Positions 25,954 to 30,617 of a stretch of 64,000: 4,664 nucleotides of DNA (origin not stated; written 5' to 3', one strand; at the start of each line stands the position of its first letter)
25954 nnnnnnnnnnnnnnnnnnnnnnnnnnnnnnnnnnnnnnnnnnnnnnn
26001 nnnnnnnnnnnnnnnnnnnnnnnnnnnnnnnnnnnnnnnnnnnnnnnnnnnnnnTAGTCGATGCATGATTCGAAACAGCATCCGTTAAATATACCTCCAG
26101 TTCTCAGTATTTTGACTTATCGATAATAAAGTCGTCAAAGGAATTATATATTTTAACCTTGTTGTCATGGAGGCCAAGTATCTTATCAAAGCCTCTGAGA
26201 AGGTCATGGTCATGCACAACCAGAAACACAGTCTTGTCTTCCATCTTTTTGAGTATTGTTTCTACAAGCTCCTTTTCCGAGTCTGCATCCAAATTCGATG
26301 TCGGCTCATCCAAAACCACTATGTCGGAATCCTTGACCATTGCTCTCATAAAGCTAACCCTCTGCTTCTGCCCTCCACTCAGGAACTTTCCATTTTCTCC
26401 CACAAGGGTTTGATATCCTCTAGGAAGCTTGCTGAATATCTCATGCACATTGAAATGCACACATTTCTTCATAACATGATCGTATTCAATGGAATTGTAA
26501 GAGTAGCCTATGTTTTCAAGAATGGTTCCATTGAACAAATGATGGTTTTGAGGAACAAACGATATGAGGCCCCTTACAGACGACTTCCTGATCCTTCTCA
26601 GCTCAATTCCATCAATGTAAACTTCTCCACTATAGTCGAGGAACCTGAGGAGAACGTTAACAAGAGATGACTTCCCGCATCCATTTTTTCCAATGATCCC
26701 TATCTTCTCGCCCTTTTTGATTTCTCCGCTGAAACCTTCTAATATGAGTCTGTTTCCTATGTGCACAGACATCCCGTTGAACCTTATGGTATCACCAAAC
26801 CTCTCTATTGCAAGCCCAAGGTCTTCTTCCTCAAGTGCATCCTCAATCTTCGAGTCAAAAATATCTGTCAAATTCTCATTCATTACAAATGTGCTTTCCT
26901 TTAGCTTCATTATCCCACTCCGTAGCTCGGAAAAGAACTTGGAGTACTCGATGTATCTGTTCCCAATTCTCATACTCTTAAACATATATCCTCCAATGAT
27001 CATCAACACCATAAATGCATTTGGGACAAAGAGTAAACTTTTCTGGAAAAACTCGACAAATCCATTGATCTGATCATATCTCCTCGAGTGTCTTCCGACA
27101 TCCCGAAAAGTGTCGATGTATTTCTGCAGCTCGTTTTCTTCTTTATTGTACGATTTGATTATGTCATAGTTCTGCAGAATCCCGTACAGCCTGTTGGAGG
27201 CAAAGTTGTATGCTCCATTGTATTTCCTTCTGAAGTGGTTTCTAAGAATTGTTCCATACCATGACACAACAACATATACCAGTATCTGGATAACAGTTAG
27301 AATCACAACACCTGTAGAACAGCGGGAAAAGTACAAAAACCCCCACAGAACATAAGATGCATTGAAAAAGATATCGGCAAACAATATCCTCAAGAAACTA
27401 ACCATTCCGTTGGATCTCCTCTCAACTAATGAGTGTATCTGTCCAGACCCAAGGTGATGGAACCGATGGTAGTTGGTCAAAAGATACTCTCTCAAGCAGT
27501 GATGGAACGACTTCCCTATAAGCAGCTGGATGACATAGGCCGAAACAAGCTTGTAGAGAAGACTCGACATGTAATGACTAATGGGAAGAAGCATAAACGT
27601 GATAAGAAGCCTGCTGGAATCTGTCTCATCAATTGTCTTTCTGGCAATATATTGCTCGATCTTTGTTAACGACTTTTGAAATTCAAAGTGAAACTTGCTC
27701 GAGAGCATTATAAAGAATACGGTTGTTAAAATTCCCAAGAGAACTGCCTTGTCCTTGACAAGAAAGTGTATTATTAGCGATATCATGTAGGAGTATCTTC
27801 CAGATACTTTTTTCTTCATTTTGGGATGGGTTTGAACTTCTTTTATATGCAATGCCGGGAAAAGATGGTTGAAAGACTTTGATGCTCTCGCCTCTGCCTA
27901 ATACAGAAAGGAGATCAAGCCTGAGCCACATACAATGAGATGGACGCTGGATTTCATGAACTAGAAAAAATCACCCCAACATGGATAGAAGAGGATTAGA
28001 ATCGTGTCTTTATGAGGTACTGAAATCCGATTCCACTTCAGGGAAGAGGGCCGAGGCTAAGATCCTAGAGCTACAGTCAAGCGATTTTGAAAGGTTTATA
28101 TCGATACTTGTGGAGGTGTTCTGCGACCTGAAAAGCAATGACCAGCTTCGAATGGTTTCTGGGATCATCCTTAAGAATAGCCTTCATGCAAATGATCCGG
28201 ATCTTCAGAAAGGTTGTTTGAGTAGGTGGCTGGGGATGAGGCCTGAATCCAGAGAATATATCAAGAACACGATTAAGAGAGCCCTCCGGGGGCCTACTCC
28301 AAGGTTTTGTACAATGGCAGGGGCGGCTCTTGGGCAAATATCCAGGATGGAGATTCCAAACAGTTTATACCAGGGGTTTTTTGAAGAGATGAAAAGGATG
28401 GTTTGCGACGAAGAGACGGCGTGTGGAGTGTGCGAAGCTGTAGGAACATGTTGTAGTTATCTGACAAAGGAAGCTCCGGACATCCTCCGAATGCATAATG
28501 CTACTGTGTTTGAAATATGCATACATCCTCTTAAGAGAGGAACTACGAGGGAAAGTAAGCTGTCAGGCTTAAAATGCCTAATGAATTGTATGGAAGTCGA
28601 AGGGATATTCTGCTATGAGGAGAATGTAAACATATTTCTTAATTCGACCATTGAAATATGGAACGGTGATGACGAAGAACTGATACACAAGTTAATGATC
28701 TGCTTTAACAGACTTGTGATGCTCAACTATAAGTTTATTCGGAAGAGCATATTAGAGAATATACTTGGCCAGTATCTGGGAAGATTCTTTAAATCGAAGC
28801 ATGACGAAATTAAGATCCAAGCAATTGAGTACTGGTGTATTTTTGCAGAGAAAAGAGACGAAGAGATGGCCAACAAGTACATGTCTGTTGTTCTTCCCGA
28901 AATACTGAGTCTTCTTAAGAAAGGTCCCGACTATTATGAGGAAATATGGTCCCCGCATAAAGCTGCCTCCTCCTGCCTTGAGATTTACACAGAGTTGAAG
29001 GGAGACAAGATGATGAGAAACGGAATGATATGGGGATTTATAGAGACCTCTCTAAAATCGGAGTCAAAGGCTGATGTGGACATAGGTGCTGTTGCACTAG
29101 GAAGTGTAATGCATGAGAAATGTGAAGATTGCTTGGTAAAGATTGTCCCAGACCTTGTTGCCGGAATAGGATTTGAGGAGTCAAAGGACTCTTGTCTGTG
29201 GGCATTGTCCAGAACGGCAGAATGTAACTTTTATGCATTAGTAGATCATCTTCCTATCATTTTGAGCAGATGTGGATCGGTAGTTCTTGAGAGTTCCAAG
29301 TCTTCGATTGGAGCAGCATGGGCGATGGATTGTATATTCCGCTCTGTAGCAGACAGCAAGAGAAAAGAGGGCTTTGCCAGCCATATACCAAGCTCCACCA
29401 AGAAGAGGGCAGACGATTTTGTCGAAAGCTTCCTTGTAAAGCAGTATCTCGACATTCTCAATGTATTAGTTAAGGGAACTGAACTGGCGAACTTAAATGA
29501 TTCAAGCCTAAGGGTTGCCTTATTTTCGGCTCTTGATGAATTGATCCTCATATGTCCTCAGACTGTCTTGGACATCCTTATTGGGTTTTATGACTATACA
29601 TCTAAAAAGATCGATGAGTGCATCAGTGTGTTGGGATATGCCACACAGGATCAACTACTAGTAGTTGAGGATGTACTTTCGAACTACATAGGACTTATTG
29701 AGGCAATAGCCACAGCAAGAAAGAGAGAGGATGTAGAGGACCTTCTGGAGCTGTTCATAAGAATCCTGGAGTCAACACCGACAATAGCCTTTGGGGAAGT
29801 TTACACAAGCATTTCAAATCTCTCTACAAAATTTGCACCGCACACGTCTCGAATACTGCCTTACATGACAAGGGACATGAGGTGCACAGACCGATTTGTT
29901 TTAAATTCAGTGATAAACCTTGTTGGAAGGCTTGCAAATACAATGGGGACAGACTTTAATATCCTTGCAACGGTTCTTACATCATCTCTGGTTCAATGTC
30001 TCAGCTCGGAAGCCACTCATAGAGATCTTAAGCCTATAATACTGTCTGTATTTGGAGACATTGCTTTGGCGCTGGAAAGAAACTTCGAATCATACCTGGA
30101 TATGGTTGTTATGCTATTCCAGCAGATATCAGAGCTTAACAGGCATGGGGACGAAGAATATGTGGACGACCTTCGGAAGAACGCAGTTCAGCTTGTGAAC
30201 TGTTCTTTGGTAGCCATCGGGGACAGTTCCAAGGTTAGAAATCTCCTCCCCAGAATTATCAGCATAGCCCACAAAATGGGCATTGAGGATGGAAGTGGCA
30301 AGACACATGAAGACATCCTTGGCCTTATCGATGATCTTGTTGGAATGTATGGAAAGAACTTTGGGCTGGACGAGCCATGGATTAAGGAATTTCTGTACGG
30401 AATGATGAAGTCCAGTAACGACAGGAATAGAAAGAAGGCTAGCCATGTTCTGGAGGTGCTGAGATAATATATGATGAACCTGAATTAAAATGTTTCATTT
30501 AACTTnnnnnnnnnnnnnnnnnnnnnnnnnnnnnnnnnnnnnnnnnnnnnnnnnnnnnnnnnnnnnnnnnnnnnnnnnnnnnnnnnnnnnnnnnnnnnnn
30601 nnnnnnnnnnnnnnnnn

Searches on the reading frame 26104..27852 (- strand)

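Call 58: search_protein_families(library=pfam, proteins=[window:26104-27852:-], max_evalue=0.0001)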
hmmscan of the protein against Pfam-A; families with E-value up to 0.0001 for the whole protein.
window:26104-27852:- (582 aa): 4 families
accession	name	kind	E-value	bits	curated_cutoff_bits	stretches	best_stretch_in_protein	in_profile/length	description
PF00005.33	ABC_tran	-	4.6e-30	105.4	25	1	371-519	1-137/137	ABC transporter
PF00664.28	ABC_membrane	-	3.4e-12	47.1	28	1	67-298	27-259/274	ABC transporter transmembrane region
PF02463.25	SMC_N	-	2.2e-07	31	40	1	385-563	28-213/220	RecF/RecN/SMC N terminal domain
PF13304.12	AAA_21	-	6.3e-06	26.9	27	0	385-415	3-31/304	AAA domain, putative AbiEii toxin, Type IV TA system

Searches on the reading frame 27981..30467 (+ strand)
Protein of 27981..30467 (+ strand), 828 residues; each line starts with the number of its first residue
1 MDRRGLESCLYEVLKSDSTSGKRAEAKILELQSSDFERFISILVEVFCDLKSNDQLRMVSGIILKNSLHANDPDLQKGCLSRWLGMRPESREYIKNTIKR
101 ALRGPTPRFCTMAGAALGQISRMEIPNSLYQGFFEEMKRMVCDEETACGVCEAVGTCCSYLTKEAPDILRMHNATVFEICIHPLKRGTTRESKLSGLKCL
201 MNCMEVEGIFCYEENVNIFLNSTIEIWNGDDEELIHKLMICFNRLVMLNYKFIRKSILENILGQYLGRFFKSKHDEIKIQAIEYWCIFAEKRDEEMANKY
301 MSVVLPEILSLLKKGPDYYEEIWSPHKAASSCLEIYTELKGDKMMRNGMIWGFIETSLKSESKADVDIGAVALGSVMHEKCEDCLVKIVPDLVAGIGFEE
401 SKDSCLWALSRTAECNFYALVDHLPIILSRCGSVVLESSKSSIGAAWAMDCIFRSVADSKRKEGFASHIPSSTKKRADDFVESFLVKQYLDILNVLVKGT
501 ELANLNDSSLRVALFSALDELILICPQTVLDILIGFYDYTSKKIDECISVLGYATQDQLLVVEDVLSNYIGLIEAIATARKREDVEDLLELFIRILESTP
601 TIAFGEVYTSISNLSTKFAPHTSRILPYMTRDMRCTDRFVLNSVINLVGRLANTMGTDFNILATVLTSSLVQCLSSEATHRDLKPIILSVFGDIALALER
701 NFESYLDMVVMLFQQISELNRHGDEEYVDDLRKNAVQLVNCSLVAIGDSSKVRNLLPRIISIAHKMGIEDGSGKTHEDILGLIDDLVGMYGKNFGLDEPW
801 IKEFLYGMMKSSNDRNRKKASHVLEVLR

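Call 50: search_protein_families(library=pfam, proteins=[window:27981-30467:+], max_evalue=0.001)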
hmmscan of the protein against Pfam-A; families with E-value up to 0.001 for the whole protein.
window:27981-30467:+ (828 aa): 2 families
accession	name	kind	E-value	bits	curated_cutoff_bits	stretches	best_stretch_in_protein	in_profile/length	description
PF25574.1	TPR_IMB1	-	6.3e-30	104.6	29.1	1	482-805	39-384/388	Importin subunit beta-1-like, TPR repeats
PF03810.25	IBN_N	-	2.7e-06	27.7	21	1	27-98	4-67/73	Importin-beta N-terminal domain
